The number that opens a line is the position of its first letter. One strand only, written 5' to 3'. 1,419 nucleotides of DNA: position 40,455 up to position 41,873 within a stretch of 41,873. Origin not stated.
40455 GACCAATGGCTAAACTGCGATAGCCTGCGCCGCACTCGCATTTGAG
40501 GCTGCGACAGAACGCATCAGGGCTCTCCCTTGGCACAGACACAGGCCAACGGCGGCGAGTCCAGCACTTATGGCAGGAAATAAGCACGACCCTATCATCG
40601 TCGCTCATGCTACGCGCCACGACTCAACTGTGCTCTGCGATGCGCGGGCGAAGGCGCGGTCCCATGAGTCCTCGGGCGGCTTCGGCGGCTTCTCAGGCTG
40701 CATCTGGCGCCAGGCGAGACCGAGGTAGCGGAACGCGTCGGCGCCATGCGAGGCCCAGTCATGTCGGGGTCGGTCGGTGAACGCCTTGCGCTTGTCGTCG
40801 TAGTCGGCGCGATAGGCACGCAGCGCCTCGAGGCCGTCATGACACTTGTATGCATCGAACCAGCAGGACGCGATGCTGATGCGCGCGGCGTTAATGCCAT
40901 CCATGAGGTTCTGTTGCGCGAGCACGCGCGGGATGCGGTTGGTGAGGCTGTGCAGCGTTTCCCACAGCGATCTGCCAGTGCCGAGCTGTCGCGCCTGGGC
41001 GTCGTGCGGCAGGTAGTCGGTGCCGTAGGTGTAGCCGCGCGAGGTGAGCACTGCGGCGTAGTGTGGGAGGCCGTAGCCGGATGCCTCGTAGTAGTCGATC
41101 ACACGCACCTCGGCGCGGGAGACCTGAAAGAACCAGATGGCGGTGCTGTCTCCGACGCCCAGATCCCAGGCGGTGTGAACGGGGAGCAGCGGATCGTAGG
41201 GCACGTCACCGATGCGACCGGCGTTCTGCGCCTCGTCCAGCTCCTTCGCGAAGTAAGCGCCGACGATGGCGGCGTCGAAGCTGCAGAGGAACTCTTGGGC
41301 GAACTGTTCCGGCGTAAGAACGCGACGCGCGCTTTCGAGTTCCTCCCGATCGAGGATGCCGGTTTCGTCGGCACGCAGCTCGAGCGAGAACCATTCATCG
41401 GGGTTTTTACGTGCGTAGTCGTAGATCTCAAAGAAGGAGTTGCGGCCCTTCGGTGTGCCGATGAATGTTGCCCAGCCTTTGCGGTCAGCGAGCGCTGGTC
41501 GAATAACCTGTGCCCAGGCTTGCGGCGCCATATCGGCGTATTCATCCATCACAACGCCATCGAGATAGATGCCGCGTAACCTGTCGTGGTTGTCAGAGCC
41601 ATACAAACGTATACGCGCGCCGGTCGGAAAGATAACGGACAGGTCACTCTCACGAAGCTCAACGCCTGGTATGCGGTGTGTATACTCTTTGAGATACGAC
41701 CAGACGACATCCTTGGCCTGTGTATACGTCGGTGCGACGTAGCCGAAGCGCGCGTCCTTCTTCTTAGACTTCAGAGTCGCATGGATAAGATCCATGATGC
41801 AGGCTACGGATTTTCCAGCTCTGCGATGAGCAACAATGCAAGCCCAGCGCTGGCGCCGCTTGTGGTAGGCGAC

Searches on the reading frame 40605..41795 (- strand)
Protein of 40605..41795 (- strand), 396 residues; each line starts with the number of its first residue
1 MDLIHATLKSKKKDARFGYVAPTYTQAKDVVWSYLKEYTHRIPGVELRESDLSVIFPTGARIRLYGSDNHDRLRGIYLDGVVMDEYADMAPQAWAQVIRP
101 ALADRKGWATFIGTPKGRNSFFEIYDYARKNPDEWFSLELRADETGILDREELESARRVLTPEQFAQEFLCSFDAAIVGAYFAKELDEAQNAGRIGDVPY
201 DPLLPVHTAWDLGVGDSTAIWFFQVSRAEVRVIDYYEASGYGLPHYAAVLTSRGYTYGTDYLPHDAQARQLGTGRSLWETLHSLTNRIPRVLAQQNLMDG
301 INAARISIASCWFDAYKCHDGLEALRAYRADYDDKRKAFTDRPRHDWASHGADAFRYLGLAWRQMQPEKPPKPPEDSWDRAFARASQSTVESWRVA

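Call 9: search_protein_families(library=phrogs, proteins=[window:40605-41795:-], max_evalue=0.001)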
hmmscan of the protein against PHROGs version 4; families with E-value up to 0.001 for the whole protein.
window:40605-41795:- (396 aa): 4 families
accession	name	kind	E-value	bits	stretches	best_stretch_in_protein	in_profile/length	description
phrog_2472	-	unknown function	1e-44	154.2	1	172-362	110-308/324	-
phrog_2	-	head and packaging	3.4e-36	126.3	1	4-367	299-600/807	terminase large subunit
phrog_7579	-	head and packaging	1.9e-11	44.6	1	19-176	52-216/239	terminase large subunit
phrog_9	-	head and packaging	4.4e-07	30.1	1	7-152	249-407/812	terminase large subunit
